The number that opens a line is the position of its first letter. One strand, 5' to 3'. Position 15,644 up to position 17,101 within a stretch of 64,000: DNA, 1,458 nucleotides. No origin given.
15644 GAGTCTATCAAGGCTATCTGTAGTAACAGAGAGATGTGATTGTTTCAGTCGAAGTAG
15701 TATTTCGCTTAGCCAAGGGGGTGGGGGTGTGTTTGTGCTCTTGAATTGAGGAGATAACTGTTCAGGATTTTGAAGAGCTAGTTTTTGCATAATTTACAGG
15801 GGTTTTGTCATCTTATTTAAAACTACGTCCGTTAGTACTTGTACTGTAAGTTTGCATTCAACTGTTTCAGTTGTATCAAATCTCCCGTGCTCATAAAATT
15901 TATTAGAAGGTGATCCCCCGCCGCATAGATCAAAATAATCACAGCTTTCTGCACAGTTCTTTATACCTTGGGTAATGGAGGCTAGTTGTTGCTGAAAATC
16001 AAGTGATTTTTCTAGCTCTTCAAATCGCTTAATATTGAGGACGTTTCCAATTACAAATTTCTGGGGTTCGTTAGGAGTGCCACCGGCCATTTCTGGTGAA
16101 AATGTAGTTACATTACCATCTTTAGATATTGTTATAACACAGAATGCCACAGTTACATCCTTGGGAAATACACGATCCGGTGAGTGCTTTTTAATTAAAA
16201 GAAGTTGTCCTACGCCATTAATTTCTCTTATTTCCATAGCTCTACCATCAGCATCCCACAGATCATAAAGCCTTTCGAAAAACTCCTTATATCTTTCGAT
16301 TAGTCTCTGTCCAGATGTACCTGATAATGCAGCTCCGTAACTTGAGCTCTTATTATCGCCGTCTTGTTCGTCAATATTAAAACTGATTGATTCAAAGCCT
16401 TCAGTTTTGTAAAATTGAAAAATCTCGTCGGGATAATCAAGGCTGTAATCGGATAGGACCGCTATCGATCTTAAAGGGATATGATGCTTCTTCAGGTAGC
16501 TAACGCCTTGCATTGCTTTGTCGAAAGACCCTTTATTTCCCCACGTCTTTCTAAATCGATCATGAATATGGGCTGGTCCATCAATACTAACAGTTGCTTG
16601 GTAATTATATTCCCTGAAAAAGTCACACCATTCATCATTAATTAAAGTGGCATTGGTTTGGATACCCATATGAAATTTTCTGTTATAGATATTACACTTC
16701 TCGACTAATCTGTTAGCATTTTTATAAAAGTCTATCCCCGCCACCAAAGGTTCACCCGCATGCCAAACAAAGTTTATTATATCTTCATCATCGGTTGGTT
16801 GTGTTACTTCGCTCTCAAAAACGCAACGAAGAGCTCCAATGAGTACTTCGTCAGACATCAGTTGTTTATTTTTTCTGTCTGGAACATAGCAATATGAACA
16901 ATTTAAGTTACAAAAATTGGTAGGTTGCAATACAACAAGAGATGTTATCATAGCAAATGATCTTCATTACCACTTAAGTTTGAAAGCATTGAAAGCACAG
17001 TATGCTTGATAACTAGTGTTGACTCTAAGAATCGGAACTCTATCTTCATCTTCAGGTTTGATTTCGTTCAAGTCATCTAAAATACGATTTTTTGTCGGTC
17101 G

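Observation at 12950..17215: Peptide + radical-SAM/SPASM + NB-ARC-like STAND/TPR operon between lpxA and lpxB (Fxs/triceptide-like RiPP system or STAND defence module)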

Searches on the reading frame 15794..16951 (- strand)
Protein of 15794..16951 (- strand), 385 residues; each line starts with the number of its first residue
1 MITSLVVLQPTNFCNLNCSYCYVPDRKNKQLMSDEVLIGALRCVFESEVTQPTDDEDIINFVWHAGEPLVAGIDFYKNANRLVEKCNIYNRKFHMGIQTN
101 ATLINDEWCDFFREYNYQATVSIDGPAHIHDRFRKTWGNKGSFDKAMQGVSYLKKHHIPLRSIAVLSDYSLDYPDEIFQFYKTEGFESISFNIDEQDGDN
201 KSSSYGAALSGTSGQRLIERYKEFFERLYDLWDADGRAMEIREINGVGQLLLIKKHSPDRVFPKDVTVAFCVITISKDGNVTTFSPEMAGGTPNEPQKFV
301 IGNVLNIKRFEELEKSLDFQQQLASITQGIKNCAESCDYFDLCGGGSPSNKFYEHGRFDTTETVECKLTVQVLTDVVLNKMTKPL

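Call 3: search_protein_families(library=pfam, proteins=[window:15794-16951:-], max_evalue=0.01)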
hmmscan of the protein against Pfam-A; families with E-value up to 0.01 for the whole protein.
window:15794-16951:- (385 aa): 1 family
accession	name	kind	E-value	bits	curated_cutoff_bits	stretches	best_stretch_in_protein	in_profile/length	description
PF04055.27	Radical_SAM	-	4.1e-17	63.3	29.5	1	9-180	2-165/166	Radical SAM superfamily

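Call 4: search_protein_families(library=ncbifam, proteins=[window:15794-16951:-], max_evalue=0.01)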
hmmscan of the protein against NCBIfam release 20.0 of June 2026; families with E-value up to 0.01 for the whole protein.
window:15794-16951:- (385 aa): 58 families (the best 25 are shown)
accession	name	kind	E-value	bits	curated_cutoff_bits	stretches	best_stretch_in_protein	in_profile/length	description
TIGR04261.1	rSAM_GlyRichRpt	subfamily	4.3e-109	364.9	310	1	8-382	1-362/363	cyclophane-forming radical SAM/SPASM peptide maturase GrrM/OscB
NF041718.1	rSAM_phane_AMC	equivalog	1.9e-82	277.2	425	1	4-381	6-361/362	cyclophane-forming radical SAM peptide maturase AmcB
TIGR03942.1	sulfatase_rSAM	equivalog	8.6e-51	173.1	349.45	1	12-367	9-344/363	anaerobic sulfatase maturase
NF041298.1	rSAM_mat_DynA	equivalog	7e-50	170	450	1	7-362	4-336/356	dynobactin maturation radical SAM/SPASM protein DynA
NF041707.1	rSAM_YhhB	equivalog_domain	4.2e-44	151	445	1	8-375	6-360/369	cyclophane-forming radical SAM/SPASM peptide maturase YhhB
NF010308.0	PRK13745.1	equivalog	4.7e-42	144.4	484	1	7-192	16-201/412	anaerobic sulfatase-maturation protein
NF010321.0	PRK13758.1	equivalog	7e-37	127.4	441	1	5-351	6-334/370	anaerobic sulfatase-maturase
NF041300.1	rSAM_mat_DarW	exception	2e-33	115.8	650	1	5-366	42-385/415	radical SAM/SPASM peptide maturase DarW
TIGR04083.1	rSAM_pep_methan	hypoth_equivalog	4e-32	111.5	300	1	6-354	2-317/376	TIGR04083 family peptide-modifying radical SAM enzyme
NF047865.1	rSAM_PapB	equivalog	7.6e-31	107.5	340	1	6-352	5-321/330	PapB family radical SAM/SPASM ranthipeptide maturase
TIGR04269.1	SAM_SPASM_FxsB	subfamily_domain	1.1e-29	103.6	370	1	7-369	5-354/363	FxsB family cyclophane-forming radical SAM/SPASM peptide maturase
TIGR04163.1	rSAM_cobopep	equivalog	3e-29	102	375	1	4-361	64-401/428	peptide-modifying radical SAM enzyme CbpB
TIGR04496.1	rSAM_XyeB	equivalog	6.8e-28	97.4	450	1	6-368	6-357/385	cyclophane-forming radical SAM/SPASM peptide maturase XyeB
TIGR03978.1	rSAM_paired_1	equivalog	8.6e-27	94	370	1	3-381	82-451/466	His-Xaa-Ser system radical SAM maturase HxsB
NF038005.1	rSAM_mat_DarE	equivalog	1.3e-25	90.1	650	1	5-358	75-411/432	darobactin maturation radical SAM/SPASM protein DarE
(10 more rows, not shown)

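Call 5: search_protein_families(library=padloc, proteins=[window:15794-16951:-], max_evalue=0.01)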
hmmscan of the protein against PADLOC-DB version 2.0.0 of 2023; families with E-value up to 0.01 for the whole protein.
window:15794-16951:- (385 aa): 2 families
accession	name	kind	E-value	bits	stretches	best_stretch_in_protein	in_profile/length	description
PDLC02903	pVip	-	2.2e-08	31.9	1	11-128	7-105/257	Viperins not associated with kinases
PDLC02904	pVip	-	0.00081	17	1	11-126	10-110/262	Viperins associated with kinases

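Call 9: find_homologous_proteins(query=window:15794-16951:-, max_evalue=1e-20)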
Query window:15794-16951:- (385 aa): 1207 proteins with E <= 1e-20 among 3953 candidates; the best 120 are listed.
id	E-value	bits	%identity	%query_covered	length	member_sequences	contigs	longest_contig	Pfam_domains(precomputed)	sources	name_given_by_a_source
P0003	2.4e-266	901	100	100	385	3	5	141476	PF04055.28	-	-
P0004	8.5e-129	448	51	99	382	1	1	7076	PF04055.28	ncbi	-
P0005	2.3e-127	443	51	99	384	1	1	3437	PF04055.28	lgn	-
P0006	2.5e-125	437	50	99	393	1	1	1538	PF04055.28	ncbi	-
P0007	4.2e-124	433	48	99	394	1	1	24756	PF04055.28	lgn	-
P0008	3.9e-120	420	48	100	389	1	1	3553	PF04055.28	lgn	-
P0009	1.4e-119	418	48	99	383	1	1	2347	PF04055.28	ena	-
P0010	2.5e-119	417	48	99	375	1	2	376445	PF04055.28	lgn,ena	-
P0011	6.4e-119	416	49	99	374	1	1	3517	PF04055.28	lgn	-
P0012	1.5e-118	414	48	99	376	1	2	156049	PF04055.28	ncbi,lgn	ncbi:MAG: cyclophane-forming radical SAM/SPASM peptide maturase GrrM/OscB [Pseudomonadota bacterium]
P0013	9.0e-118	412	46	99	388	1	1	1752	PF04055.28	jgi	jgi:uncharacterized protein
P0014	3.4e-116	407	46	99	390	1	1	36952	PF04055.28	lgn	-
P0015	2.6e-115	404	47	99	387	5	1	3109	PF04055.28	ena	-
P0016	9.3e-115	402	47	98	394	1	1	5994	PF04055.28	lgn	-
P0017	2.3e-114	401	47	99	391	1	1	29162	PF04055.28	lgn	-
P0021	3.3e-107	377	43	99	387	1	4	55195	PF04055.28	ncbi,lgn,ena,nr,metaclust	ncbi:MAG: hypothetical protein A3E85_03285 [Gammaproteobacteria bacterium RIFCSPHIGHO2_12_FULL_45_12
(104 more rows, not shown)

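Call 11: find_encoding_contigs(protein=P0003, flank=6000, max_places=5)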
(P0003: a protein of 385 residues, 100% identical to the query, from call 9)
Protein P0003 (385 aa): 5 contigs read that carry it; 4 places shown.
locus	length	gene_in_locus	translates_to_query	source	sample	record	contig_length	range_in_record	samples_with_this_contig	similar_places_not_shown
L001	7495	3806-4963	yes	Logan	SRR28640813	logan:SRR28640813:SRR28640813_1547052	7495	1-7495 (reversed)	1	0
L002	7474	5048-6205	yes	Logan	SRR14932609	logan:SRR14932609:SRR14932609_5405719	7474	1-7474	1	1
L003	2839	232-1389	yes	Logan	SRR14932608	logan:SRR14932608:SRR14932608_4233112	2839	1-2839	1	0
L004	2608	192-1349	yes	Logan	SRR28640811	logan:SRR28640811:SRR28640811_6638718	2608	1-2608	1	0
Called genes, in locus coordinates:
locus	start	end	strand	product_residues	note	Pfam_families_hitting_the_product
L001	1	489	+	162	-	?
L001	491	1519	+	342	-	PF04613:LpxD, PF25084:LbH_EIF2B (weak), PF00132:Hexapep, PF25087:GMPPB_C (weak), PF00132:Hexapep (weak), PF25087:GMPPB_C (weak), PF00132:Hexapep (weak)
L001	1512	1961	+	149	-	PF22817:ApeP-like, PF07977:FabA, PF22818:ApeI-like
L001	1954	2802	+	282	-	PF00132:Hexapep (weak), PF25084:LbH_EIF2B (faint), PF25087:GMPPB_C, PF00132:Hexapep, PF13720:Acetyltransf_11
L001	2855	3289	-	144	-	-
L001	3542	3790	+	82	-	-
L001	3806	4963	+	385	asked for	PF04055:Radical_SAM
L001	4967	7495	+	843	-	?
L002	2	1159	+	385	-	?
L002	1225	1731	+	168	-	PF03938:OmpH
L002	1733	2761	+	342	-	PF04613:LpxD, PF25084:LbH_EIF2B (weak), PF00132:Hexapep, PF25087:GMPPB_C (weak), PF00132:Hexapep (weak), PF25087:GMPPB_C (weak), PF00132:Hexapep (weak)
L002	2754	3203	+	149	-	PF22817:ApeP-like, PF07977:FabA, PF22818:ApeI-like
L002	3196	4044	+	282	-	PF00132:Hexapep (weak), PF25084:LbH_EIF2B (faint), PF25087:GMPPB_C, PF00132:Hexapep, PF13720:Acetyltransf_11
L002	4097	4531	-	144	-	-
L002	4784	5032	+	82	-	-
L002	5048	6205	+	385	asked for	PF04055:Radical_SAM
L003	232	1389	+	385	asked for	PF04055:Radical_SAM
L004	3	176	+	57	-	?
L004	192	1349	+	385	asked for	PF04055:Radical_SAM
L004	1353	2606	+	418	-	?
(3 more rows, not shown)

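Call 12: find_encoding_contigs(protein=P0010, flank=6000, max_places=2)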
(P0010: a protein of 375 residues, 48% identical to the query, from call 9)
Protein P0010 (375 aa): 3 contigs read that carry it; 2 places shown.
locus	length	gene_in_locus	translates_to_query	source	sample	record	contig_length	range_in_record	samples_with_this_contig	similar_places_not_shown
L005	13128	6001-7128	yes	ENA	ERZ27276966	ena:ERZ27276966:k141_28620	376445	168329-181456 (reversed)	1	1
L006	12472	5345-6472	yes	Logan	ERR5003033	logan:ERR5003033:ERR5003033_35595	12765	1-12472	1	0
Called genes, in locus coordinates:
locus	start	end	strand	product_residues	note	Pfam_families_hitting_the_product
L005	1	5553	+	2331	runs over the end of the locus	PF00501:AMP-binding, PF00550:PP-binding, PF00975:Thioesterase, PF13181:TPR_8 (faint), PF13424:TPR_12 (faint), PF13374:TPR_10 (faint)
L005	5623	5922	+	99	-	-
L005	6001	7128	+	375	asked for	PF04055:Radical_SAM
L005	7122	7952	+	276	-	-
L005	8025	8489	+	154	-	-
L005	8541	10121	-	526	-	-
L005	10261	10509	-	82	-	PF13376:OmdA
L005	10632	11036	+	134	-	PF07366:SnoaL, PF12680:SnoaL_2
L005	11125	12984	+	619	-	-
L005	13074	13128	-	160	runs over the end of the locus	PF06903:VirK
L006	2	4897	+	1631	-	?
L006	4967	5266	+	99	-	-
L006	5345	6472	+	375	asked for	PF04055:Radical_SAM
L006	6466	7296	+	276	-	-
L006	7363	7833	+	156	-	-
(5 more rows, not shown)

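Call 13: find_encoding_contigs(protein=P0012, flank=6000, max_places=2)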
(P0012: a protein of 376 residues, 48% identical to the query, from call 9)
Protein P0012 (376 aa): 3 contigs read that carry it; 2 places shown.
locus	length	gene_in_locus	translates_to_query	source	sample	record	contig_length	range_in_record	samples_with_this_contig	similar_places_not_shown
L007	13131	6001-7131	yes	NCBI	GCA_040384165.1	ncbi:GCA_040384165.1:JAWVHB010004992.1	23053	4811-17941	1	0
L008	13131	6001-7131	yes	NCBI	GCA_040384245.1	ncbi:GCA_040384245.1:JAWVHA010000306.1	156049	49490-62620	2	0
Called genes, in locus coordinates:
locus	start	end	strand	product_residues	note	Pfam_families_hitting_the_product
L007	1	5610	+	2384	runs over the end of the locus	PF00501:AMP-binding, PF00550:PP-binding, PF00975:Thioesterase, PF13191:AAA_16 (faint), PF24885:TPR_NPHP3 (faint), PF13374:TPR_10 (faint), PF13424:TPR_12 (weak)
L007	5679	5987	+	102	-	-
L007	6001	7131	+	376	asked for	PF04055:Radical_SAM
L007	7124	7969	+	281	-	-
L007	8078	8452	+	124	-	-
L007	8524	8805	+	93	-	-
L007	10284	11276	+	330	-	-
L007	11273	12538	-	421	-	-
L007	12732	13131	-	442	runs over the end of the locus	PF13657:Couple_hipA, PF07804:HipA_C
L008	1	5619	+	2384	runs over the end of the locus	PF00501:AMP-binding, PF00550:PP-binding, PF00975:Thioesterase, PF13191:AAA_16 (faint), PF24885:TPR_NPHP3 (faint), PF13374:TPR_10 (faint), PF13424:TPR_12 (weak)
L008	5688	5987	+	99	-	-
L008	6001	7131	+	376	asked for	PF04055:Radical_SAM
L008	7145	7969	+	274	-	-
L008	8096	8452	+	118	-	-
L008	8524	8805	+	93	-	-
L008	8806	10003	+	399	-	PF09058:L27_1 (faint), PF19875:DUF6348 (faint)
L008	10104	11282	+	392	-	-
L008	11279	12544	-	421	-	-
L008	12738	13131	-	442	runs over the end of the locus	PF13657:Couple_hipA, PF07804:HipA_C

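Call 14: find_encoding_contigs(protein=P0007, flank=6000, max_places=2)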
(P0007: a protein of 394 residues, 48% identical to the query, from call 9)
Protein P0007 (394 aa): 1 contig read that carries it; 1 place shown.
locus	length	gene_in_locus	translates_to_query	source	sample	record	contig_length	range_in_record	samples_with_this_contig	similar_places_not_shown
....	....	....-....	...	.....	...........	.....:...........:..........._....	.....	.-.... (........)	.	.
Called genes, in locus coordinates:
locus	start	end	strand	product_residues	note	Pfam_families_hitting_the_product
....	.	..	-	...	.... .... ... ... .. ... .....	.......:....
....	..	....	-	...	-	-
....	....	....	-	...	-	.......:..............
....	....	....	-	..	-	-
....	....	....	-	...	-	-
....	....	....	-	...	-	-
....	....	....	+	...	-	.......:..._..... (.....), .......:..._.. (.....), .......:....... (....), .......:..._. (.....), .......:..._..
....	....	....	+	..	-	-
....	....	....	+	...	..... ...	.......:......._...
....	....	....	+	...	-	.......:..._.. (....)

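Call 21: find_related_loci(query=A1, collection=genome_contigs, flank=8000)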
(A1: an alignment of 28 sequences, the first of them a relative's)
Query A1 (385 aa) in genome_contigs; peptide patterns used: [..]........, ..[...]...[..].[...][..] (x = any residue, [..] = any of these).
600 stretches matched a pattern (row limit reached: there are more); 559 encode a relative of the query (tblastn E <= 1e-3); the best 80 are kept; 80 distinct loci.
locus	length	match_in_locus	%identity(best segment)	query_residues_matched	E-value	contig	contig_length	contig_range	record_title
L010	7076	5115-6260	51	1-382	5e-135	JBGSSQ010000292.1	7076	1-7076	MAG: Gammaproteobacteria bacterium isolate JTS-AC386 k141_918444, whole genome shotgun sequence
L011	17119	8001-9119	42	1-383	8e-99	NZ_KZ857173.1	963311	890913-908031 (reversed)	Dyella tabacisoli strain L4-6 L4-6_Scaffold01, whole genome shotgun sequence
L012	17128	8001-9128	40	2-383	6e-96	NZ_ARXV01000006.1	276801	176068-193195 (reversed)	Alcanivorax nanhaiticus strain 19-m-6 contig6, whole genome shotgun sequence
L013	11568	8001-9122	38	3-381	2e-95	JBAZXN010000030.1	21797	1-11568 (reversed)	MAG: Tatlockia sp. isolate SO_2017_GW1_57 NODE_9407_length_21797_cov_2.167467_OW334_2017, whole genome shotgun sequence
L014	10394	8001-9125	39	1-383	3e-93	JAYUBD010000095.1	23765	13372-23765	MAG: Caulobacteraceae bacterium isolate GFS_6699 GFS_6699_94, whole genome shotgun sequence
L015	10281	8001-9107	40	6-381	1e-92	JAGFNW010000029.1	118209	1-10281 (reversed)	Streptosporangiaceae bacterium NEAU-GS5 Scaffold29, whole genome shotgun sequence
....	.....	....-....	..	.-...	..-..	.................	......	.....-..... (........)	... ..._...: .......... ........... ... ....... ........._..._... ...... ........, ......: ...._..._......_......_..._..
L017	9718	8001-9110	39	3-385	3e-87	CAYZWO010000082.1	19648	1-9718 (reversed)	MAG TPA_asm: uncultured bacterium isolate binchicken_co209_185 genome assembly, contig: NODE_2442_length_19648_cov_5.050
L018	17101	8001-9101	38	5-385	6e-87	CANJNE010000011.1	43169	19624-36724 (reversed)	MAG: Flavobacteriales bacterium isolate RH-23may17-323 genome assembly, contig: RH-23may17-C6136, whole genome shotgun s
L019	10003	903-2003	38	5-385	6e-86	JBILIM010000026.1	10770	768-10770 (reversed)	MAG: Crocinitomicaceae bacterium isolate ME2017-06-07_3300042514_group7_bin149 Rohwer_bin696_scaffold_2048_c2, whole gen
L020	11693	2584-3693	39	3-385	8e-86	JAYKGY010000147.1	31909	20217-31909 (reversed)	MAG: Snowella sp. isolate 1321072 NODE_64526247, whole genome shotgun sequence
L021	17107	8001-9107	39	5-382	2e-89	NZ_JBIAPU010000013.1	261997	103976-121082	Streptomyces sp. NPDC002888 NPDC002888_68_C9.ctg-0013, whole genome shotgun sequence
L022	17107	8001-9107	37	5-381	2e-84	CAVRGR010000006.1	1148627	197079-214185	MAG: Ilumatobacteraceae bacterium isolate MFD05442.bin.1.64 genome assembly, contig: contig_512, whole genome shotgun se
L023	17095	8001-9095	38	3-381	3e-84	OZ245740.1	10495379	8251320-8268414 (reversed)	MAG: Limisphaerales bacterium isolate 18d4b110-818c-4cb3-93cd-e2494454740f genome assembly, chromosome: 1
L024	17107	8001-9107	37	4-385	2e-83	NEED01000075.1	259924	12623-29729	Unicellular cyanobacterium SU2 NODE_6_length_259924_cov_99.8793_comp, whole genome shotgun sequence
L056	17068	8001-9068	33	6-381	1e-60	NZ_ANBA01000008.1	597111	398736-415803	Nocardiopsis ganjiahuensis DSM 45031 contig_8, whole genome shotgun sequence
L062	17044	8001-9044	31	7-373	2e-58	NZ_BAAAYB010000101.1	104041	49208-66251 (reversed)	Kitasatospora albolonga strain JCM 4716 sequence101, whole genome shotgun sequence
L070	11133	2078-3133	31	5-378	2e-57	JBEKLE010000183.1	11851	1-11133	MAG: Rhodopila sp. isolate SPRUCE 363 SPRUCE_363_183, whole genome shotgun sequence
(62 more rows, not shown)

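Call 25: find_encoding_contigs(protein=P0014, flank=8000, max_places=1)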
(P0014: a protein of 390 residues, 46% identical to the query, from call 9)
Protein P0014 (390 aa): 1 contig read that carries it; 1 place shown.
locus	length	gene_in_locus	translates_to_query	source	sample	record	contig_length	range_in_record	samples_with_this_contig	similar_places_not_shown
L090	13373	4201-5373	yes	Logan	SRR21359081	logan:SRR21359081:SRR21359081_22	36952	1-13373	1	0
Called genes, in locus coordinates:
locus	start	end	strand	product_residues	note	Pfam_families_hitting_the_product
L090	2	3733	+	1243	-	?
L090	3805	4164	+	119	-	-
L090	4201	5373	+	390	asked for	PF04055:Radical_SAM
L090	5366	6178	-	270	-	-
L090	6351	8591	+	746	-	PF00334:NDK, PF00625:Guanylate_kin, PF01633:Choline_kinase, PF01636:APH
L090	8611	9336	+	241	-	PF00106:adh_short, PF01370:Epimerase, PF13561:adh_short_C2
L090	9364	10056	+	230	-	-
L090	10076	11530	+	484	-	PF01636:APH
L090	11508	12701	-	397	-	PF00155:Aminotran_1_2 (faint), PF00266:Aminotran_5, PF01041:DegT_DnrJ_EryC1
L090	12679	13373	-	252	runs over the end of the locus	PF03734:YkuD (weak)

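Call 26: find_encoding_contigs(protein=P0017, flank=8000, max_places=1)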
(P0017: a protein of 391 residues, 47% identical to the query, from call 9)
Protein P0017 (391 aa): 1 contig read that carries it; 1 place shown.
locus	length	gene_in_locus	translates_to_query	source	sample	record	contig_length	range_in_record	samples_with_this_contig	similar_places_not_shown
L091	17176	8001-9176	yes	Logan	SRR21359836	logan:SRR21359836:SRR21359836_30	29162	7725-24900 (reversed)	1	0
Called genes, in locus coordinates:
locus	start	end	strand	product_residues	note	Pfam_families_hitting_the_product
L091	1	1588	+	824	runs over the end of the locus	-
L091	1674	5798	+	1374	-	-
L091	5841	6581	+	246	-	PF00970:FAD_binding_6, PF00175:NAD_binding_1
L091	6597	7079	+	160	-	PF04461:YajQ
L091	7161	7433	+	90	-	PF14333:DUF4389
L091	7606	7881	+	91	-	-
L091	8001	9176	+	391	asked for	PF04055:Radical_SAM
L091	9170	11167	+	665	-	PF00005:ABC_tran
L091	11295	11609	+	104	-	-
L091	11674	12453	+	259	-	PF08447:PAS_3 (weak), PF00196:GerE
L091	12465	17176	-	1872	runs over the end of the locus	PF00501:AMP-binding, PF07719:TPR_2 (faint), PF00550:PP-binding, PF00975:Thioesterase, PF00931:NB-ARC (weak), PF13424:TPR_12, PF24885:TPR_NPHP3 (faint), PF13424:TPR_12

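Call 27: find_encoding_contigs(protein=P0021, flank=8000, max_places=1)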
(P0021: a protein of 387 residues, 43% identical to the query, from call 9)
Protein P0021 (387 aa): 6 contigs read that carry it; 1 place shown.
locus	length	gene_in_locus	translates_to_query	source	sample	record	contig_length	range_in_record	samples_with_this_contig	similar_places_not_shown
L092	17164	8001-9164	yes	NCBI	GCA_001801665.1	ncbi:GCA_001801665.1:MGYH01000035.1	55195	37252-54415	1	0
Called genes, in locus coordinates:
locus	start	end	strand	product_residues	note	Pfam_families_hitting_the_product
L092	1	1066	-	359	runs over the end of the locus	PF05958:tRNA_U5-meth_tr (faint)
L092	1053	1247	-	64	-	PF00145:DNA_methylase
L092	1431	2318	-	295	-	PF00145:DNA_methylase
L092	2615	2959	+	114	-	PF13560:HTH_31 (weak), PF12844:HTH_19 (weak)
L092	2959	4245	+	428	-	PF07804:HipA_C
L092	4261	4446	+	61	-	-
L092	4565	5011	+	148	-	PF00080:Sod_Cu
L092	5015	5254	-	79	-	-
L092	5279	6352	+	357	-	PF03951:Gln-synt_N, PF00120:Gln-synt_C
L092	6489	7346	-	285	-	PF05721:PhyH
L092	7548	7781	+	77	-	-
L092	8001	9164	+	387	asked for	PF04055:Radical_SAM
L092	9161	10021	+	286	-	PF00077:RVP (faint), PF13650:Asp_protease_2 (weak), PF13975:gag-asp_proteas (weak)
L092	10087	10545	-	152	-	PF03734:YkuD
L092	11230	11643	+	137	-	-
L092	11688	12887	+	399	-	PF03239:FTR1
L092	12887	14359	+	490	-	PF12801:Fer4_5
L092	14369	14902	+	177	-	PF10634:Iron_transport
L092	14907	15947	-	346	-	PF00437:T2SSE, PF01935:DUF87 (weak)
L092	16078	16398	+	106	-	PF00581:Rhodanese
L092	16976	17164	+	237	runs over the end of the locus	PF13505:OMP_b-brl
